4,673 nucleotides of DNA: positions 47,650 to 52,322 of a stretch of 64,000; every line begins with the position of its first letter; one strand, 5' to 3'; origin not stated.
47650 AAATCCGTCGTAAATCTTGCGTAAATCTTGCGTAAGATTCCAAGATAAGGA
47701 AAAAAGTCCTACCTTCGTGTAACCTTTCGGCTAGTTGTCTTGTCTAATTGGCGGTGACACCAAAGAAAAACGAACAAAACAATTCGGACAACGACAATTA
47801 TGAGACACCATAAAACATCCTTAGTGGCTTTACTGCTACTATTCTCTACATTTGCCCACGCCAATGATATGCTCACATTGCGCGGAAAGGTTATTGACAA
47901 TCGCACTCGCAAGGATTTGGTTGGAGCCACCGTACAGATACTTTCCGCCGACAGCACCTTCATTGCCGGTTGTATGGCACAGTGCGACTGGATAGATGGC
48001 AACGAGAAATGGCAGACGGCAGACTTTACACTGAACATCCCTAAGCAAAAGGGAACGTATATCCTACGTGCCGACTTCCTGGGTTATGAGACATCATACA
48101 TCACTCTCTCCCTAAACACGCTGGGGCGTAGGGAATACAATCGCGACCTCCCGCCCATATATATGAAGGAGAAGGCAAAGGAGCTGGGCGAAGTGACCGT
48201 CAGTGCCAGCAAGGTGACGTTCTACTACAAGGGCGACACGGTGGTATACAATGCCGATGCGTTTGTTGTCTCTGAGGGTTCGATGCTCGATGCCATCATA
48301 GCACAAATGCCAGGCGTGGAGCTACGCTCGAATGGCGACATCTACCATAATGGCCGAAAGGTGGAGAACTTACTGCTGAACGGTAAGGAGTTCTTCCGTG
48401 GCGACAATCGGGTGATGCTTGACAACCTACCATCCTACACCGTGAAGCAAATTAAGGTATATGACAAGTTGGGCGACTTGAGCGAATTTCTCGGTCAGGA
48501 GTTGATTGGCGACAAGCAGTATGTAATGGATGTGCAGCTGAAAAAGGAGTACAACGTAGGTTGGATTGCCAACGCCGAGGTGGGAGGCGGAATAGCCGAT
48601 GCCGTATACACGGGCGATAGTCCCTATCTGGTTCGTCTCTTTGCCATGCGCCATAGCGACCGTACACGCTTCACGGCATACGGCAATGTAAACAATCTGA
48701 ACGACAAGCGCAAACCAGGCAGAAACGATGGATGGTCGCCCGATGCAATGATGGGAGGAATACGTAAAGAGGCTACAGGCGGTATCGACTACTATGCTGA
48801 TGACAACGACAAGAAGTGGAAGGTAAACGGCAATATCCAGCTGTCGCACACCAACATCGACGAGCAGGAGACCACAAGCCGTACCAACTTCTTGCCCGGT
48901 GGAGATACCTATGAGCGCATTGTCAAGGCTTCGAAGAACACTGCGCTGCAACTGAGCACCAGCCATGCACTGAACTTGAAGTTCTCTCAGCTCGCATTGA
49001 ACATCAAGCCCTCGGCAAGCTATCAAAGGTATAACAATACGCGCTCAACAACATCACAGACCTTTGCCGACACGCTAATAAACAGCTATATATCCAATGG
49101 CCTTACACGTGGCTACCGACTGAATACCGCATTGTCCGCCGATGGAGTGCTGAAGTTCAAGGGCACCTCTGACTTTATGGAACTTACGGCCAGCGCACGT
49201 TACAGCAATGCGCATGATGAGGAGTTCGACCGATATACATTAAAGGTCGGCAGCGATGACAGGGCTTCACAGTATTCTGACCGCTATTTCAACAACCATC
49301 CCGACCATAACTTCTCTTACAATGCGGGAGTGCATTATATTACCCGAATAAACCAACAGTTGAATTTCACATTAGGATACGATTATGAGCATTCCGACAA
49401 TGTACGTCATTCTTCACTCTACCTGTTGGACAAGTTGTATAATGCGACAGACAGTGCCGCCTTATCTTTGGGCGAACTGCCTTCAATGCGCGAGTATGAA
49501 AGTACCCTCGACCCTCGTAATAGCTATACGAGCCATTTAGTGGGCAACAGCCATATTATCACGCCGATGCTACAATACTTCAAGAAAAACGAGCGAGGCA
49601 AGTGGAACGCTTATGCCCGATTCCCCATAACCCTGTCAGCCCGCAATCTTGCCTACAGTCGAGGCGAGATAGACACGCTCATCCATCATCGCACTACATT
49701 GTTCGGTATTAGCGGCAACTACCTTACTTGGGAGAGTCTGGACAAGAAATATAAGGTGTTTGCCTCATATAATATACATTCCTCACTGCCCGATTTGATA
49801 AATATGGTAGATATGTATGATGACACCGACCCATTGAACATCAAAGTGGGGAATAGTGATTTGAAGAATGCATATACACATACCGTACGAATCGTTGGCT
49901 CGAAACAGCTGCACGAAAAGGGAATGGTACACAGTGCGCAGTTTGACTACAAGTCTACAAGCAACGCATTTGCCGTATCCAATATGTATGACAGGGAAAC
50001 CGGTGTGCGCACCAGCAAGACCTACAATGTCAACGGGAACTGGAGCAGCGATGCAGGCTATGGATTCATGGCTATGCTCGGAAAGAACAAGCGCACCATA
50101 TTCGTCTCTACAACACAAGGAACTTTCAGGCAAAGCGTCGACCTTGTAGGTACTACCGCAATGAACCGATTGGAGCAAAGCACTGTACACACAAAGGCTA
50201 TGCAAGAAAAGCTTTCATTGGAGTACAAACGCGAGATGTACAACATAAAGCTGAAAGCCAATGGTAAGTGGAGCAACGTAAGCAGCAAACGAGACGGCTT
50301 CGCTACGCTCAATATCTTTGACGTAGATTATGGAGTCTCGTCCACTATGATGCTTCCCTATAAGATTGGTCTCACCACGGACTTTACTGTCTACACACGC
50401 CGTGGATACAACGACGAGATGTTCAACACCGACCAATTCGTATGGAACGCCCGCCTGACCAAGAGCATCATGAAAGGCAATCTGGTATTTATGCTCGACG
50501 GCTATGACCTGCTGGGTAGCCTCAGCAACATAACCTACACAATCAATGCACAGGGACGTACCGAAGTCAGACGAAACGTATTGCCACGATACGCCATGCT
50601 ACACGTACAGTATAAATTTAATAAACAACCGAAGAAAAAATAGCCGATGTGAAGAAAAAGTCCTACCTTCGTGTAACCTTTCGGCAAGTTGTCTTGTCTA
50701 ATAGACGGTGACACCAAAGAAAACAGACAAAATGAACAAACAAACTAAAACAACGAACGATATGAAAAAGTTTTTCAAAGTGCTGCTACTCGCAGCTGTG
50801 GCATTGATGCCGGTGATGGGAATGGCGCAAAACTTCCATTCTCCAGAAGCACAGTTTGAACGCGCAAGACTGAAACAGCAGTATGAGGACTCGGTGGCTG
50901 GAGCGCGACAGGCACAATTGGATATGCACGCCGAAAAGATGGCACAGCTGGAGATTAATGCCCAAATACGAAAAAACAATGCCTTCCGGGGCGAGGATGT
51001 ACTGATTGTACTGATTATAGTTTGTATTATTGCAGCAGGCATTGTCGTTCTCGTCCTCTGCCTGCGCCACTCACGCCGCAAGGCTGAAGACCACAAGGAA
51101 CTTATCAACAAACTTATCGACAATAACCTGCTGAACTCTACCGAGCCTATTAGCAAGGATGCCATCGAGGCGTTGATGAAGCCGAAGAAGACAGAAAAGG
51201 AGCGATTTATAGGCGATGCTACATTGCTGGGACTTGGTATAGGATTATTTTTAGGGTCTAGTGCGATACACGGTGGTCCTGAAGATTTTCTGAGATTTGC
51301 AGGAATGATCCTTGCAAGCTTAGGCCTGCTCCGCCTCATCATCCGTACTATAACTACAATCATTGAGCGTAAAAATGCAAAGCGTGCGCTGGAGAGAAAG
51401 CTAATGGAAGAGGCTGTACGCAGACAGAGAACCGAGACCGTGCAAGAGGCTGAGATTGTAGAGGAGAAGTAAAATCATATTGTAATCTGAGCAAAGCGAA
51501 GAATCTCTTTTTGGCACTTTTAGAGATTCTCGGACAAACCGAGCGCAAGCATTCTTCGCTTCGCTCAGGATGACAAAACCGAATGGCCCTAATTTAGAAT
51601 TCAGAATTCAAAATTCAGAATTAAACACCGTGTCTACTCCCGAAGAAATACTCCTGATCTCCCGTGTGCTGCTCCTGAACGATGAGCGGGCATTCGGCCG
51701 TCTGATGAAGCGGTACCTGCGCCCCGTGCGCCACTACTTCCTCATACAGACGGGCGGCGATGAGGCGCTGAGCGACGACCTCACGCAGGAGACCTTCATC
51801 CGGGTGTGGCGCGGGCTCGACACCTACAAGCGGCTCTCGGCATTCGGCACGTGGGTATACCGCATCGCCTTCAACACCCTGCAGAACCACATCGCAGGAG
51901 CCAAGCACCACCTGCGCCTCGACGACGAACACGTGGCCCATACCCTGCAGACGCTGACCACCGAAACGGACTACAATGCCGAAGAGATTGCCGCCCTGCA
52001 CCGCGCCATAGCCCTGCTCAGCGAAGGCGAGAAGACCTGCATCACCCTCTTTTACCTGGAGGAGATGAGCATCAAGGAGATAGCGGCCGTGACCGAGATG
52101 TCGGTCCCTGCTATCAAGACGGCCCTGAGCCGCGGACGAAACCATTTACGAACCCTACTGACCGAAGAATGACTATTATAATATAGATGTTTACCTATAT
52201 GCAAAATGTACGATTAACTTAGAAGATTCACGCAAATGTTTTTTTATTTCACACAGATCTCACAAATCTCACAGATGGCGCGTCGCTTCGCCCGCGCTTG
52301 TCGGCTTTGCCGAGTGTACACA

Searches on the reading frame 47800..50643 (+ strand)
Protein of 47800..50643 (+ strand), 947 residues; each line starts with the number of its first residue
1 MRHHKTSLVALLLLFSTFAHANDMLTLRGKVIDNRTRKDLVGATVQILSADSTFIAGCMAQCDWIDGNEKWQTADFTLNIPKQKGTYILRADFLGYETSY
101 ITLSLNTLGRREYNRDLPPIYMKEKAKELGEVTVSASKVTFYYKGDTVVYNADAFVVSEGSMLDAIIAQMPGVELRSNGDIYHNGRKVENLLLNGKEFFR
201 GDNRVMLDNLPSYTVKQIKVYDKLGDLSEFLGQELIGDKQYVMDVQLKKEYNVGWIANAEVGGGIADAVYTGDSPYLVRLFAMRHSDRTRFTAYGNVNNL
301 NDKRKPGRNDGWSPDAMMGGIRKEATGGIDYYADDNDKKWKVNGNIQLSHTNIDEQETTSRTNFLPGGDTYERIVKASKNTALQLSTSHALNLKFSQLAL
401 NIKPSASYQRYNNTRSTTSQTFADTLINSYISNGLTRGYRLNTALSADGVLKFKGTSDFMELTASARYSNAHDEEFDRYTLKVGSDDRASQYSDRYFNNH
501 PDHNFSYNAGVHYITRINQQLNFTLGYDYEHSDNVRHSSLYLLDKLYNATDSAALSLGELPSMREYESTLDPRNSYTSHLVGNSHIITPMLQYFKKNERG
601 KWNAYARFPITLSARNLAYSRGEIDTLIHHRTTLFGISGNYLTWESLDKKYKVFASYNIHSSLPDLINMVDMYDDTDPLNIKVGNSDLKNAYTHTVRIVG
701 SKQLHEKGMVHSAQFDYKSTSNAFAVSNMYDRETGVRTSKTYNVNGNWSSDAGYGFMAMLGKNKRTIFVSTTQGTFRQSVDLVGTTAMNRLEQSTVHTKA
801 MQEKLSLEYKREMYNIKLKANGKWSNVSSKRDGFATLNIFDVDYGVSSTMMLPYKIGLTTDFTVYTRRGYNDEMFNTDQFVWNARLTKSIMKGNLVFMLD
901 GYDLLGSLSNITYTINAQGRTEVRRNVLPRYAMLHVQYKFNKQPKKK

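Call 15: find_encoding_contigs(protein=window:47800-50643:+, flank=4000, max_places=10)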
Protein window:47800-50643:+ (947 aa): 2 contigs read that carry it; 2 places shown.
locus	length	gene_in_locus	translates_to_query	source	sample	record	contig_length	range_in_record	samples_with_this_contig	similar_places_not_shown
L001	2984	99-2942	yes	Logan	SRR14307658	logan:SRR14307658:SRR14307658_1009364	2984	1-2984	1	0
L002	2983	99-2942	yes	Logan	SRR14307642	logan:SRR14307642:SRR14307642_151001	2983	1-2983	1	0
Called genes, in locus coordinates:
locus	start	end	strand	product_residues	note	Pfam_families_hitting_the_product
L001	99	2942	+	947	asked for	-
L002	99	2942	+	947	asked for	-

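Call 16: search_protein_families(library=pfam, proteins=[window:47800-50643:+])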
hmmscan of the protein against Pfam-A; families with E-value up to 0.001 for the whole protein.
window:47800-50643:+ (947 aa): 2 families
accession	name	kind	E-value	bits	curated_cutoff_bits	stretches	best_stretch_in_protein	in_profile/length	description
PF14905.12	OMP_b-brl_3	-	3.6e-12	46.5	27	2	647-819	169-344/408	Outer membrane protein beta-barrel family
PF13715.12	CarbopepD_reg_2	-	4.2e-05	23.9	32.2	0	76-134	36-88/88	CarboxypepD_reg-like domain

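Call 33: find_homologous_proteins(query=window:47800-50643:+, max_evalue=1e-50)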
Query window:47800-50643:+ (947 aa): 3226 proteins with E <= 1e-50 among 8000 candidates; the best 120 are listed.
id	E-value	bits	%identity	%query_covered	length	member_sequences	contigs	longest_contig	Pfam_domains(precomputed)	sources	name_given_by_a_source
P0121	0.0e+0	2078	96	100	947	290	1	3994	-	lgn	-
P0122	0.0e+0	1749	80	100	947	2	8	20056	-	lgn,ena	-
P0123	2.4e-295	1000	50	100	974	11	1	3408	PF14905.13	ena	-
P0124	1.5e-294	998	49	100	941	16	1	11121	-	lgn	-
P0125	3.8e-294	996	49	98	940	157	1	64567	PF14905.13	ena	-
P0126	1.1e-280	952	47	97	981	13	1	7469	PF14905.13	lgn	-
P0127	2.5e-280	951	47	99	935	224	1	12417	PF13715.13,PF14905.13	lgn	-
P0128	4.9e-279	946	47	99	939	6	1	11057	PF14905.13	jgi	jgi:hypothetical protein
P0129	2.1e-278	944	48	99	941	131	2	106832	PF14905.13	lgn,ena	-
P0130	3.2e-275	934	47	99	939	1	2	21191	PF13715.13,PF14905.13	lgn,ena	-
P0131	1.9e-274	931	46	100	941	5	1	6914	PF13715.13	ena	-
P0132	5.1e-274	930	47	98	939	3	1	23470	PF13715.13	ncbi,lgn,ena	-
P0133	1.0e-273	929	47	98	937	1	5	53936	PF13715.13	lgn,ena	-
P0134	1.9e-271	921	47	99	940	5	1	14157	PF13715.13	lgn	-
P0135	3.3e-266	904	45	99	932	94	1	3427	PF13715.13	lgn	-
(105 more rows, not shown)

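Call 34: find_encoding_contigs(protein=P0122, flank=6000, max_places=8)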
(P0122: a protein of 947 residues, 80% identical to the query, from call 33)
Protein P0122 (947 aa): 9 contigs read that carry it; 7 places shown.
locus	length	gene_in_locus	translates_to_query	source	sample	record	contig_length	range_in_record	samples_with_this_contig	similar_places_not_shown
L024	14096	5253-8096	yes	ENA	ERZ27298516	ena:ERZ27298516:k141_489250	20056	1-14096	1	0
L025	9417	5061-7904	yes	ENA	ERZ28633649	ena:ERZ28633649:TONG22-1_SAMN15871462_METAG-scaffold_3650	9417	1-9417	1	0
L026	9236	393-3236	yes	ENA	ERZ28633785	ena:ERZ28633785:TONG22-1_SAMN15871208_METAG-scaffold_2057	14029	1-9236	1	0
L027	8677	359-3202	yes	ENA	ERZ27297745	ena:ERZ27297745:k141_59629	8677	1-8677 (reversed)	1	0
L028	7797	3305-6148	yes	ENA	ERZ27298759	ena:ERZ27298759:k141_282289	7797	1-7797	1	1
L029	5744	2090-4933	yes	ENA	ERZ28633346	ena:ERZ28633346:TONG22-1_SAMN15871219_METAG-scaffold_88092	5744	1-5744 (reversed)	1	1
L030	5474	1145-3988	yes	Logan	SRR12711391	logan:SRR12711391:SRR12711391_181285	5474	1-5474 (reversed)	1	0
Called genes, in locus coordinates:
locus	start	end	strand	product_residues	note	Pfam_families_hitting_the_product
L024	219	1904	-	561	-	PF00916:Sulfate_transp, PF16983:MFS_MOT1 (weak), PF01740:STAS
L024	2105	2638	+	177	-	PF00293:NUDIX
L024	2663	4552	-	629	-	-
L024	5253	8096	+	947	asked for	-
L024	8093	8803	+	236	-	-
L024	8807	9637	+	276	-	PF00535:Glycos_transf_2, PF10111:Glyco_tranf_2_2, PF13641:Glyco_tranf_2_3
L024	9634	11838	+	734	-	PF03412:Peptidase_C39, PF00664:ABC_membrane, PF02463:SMC_N (faint), PF00005:ABC_tran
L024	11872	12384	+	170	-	-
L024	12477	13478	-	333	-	PF13444:Acetyltransf_5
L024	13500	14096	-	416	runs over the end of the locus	PF01551:Peptidase_M23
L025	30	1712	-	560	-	PF00916:Sulfate_transp, PF16983:MFS_MOT1 (weak), PF01740:STAS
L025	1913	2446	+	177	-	PF00293:NUDIX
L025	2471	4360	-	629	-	-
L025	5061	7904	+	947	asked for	-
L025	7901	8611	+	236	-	-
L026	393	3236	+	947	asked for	-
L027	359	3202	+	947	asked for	-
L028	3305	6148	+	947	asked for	-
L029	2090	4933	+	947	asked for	-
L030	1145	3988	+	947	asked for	-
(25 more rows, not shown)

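Call 35: find_encoding_contigs(protein=P0121, flank=3000, max_places=6)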
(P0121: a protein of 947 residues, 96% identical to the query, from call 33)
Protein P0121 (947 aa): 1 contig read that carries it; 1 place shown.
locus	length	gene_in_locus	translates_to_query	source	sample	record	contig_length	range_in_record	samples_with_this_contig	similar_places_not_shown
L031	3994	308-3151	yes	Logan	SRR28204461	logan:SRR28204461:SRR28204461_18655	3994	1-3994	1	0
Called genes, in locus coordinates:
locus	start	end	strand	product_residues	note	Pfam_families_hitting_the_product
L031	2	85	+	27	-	?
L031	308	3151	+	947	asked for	-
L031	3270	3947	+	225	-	-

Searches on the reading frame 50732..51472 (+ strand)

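Call 16: search_protein_families(library=pfam, proteins=[window:50732-51472:+])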
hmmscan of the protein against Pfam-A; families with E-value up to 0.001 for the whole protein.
window:50732-51472:+ (246 aa): 1 family
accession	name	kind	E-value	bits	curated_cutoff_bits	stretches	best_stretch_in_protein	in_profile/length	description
PF19762.4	DUF6249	-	2.7e-06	27.7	33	1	94-206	2-101/104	Domain of unknown function (DUF6249)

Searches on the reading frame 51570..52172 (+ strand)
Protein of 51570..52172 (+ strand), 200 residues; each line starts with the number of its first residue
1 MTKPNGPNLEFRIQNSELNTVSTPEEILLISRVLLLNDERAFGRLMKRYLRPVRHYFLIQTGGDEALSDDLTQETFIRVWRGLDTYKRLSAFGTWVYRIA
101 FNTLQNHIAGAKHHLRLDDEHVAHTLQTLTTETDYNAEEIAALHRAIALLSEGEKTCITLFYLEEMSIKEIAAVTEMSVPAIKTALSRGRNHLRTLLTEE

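Call 16: search_protein_families(library=pfam, proteins=[window:51570-52172:+])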
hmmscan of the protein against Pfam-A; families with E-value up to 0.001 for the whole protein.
window:51570-52172:+ (200 aa): 3 families
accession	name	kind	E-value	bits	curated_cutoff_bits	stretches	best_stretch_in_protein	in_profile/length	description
PF08281.18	Sigma70_r4_2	-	6.7e-15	54.9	25.7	1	141-193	2-54/54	Sigma-70, region 4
PF04542.20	Sigma70_r2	-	6.5e-13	48.7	24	1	46-111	2-68/71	Sigma-70 region 2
PF04545.22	Sigma70_r4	-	1e-07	31.8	24.1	1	146-194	1-49/50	Sigma-70, region 4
